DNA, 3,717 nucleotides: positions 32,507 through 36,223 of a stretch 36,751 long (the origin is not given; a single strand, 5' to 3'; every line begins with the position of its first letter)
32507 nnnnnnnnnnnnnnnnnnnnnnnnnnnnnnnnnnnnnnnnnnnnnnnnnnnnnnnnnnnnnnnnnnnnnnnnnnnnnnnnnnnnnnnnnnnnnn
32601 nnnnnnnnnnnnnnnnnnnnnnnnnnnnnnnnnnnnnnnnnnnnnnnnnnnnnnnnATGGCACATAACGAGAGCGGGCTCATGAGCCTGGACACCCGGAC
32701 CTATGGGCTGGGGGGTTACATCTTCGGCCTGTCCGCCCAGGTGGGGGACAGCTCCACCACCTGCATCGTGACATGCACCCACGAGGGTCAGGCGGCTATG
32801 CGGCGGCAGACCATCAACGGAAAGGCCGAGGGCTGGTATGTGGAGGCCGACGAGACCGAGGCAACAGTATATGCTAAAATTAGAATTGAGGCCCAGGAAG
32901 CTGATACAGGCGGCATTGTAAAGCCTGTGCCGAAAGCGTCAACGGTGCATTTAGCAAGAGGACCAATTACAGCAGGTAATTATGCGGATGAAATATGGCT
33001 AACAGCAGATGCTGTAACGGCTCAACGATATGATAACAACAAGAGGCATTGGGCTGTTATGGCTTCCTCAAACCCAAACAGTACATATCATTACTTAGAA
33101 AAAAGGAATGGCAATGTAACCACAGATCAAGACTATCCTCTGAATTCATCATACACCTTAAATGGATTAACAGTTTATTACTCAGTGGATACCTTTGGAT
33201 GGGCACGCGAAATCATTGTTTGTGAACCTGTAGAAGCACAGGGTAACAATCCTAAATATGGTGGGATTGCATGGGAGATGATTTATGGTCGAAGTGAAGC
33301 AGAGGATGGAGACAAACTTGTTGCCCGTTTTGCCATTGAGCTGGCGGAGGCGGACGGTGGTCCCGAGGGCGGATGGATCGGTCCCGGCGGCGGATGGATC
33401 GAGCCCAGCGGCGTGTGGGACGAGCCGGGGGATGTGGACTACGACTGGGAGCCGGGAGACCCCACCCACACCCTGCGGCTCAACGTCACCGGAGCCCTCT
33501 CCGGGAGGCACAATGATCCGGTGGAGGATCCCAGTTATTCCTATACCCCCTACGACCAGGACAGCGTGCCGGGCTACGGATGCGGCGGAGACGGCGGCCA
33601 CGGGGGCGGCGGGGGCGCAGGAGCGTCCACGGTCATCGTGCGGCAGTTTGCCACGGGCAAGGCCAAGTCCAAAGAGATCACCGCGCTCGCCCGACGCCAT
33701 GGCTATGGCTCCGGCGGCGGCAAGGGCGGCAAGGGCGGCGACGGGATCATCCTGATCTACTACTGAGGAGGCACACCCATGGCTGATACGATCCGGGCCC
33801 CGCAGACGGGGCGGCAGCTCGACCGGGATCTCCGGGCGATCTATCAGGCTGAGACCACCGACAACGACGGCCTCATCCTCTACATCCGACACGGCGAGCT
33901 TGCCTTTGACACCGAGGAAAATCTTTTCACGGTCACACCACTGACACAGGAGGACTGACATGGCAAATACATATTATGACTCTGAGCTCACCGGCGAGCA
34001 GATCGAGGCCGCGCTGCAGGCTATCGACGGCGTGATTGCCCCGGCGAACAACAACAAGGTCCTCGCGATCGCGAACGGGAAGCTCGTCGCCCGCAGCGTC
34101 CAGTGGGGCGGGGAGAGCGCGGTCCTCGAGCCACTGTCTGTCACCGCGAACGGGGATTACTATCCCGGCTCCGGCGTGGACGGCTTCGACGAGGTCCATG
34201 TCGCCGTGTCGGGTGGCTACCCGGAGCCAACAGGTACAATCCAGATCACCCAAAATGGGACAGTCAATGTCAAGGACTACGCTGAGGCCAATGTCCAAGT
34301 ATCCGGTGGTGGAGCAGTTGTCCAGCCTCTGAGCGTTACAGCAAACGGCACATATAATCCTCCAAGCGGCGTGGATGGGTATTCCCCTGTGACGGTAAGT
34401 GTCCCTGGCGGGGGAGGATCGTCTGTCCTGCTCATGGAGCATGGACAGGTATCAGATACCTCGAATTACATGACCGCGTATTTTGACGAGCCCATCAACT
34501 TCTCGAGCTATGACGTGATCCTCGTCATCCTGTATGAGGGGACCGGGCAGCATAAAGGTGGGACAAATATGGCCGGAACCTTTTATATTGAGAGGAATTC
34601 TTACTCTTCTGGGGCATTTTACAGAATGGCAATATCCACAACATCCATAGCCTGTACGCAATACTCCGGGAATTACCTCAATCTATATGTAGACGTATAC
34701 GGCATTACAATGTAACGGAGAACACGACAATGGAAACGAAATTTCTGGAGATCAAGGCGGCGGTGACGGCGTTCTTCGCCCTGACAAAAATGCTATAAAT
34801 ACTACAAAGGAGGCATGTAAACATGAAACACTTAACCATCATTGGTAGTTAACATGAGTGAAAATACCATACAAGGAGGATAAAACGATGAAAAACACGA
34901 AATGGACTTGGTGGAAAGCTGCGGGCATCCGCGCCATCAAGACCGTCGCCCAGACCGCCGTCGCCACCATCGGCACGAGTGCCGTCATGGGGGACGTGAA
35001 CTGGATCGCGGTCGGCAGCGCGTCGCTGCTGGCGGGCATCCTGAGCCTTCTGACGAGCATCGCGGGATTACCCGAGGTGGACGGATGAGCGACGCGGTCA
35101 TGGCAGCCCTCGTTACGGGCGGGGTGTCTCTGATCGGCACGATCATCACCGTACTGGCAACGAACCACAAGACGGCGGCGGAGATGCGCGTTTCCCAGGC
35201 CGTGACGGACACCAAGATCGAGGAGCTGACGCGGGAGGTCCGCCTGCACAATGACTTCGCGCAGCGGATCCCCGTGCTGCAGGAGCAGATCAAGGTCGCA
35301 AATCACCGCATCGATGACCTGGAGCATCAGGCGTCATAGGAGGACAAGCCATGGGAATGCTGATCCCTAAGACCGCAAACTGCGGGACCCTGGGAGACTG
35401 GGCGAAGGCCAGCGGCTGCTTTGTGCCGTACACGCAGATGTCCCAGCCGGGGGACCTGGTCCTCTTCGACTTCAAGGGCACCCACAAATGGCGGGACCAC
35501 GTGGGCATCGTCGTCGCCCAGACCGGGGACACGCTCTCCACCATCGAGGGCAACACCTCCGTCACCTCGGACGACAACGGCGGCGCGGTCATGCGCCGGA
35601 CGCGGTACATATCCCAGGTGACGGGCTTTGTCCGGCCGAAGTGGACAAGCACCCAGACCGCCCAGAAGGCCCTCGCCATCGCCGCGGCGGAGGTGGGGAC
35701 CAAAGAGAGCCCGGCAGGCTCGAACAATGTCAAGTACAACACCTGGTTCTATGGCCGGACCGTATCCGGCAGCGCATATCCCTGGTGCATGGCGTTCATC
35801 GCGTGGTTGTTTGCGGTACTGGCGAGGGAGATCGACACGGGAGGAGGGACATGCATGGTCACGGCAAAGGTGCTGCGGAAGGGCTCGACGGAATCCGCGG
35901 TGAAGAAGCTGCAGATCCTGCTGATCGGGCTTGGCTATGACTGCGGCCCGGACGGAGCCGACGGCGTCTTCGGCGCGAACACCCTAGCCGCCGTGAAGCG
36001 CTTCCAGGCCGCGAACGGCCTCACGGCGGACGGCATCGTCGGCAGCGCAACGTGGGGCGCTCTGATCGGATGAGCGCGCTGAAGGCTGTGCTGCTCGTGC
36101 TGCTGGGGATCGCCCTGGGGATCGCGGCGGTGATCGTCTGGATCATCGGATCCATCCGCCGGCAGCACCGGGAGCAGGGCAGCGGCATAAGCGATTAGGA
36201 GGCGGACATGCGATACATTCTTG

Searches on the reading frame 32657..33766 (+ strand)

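Call 26: search_protein_families(library=phrogs, proteins=[window:32657-33766:+], max_evalue=0.001)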
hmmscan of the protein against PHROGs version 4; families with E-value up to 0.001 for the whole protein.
window:32657-33766:+ (369 aa): 1 family
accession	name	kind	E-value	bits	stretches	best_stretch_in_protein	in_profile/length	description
phrog_32744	-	unknown function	0.00025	20.7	1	304-368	654-718/748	-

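Call 75: search_protein_families(library=pfam, proteins=[window:32657-33766:+], max_evalue=0.01)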
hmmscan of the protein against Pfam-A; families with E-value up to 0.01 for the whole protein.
window:32657-33766:+ (369 aa): 0 families

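Call 83: search_protein_families(library=padloc, proteins=[window:32657-33766:+], max_evalue=0.01)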
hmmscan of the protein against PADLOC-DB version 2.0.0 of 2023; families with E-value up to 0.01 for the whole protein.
window:32657-33766:+ (369 aa): 0 families

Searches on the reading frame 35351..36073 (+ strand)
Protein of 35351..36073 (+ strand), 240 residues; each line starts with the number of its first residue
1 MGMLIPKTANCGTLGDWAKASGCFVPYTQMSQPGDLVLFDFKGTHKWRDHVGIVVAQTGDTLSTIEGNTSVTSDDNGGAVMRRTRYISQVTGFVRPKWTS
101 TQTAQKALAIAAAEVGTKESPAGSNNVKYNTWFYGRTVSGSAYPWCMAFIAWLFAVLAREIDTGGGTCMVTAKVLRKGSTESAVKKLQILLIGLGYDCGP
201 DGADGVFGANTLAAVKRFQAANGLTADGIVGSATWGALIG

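Call 26: search_protein_families(library=phrogs, proteins=[window:35351-36073:+], max_evalue=0.001)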
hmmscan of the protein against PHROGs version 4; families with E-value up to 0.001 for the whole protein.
window:35351-36073:+ (240 aa): 15 families
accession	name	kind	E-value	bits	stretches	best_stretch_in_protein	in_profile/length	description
phrog_9589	-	lysis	2.2e-29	104.2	2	4-103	68-162/281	endolysin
phrog_21825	-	lysis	1.7e-24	87.8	1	18-100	82-167/289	endolysin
phrog_21357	-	lysis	6.9e-22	79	2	10-107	70-169/225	endolysin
phrog_2649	-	lysis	7.8e-18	66.3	1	147-238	161-235/261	endolysin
phrog_1493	-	lysis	1e-17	65.4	1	171-238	241-305/394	endolysin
phrog_1224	-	head and packaging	1.7e-12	48.3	1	173-238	2-64/438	endolysin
phrog_17214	-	lysis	7.1e-10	40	1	174-238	244-312/322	endolysin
phrog_38078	-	unknown function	4.4e-09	37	1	28-154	132-284/423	-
phrog_7887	-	lysis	4e-06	27.7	1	30-123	73-159/238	endolysin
phrog_1512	-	lysis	5.3e-06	27.7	1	171-236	173-240/314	endolysin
phrog_7685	-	integration and excision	1.6e-05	25.6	1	190-238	1-49/240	integrase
phrog_6707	-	lysis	5.8e-05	23.1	1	166-238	170-242/311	endolysin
phrog_635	-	lysis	0.00021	21.3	1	30-124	75-169/463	endolysin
phrog_16428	-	lysis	0.00034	20.4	1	202-238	482-518/520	endolysin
phrog_23452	-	unknown function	0.00045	21.4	1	175-235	55-118/135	-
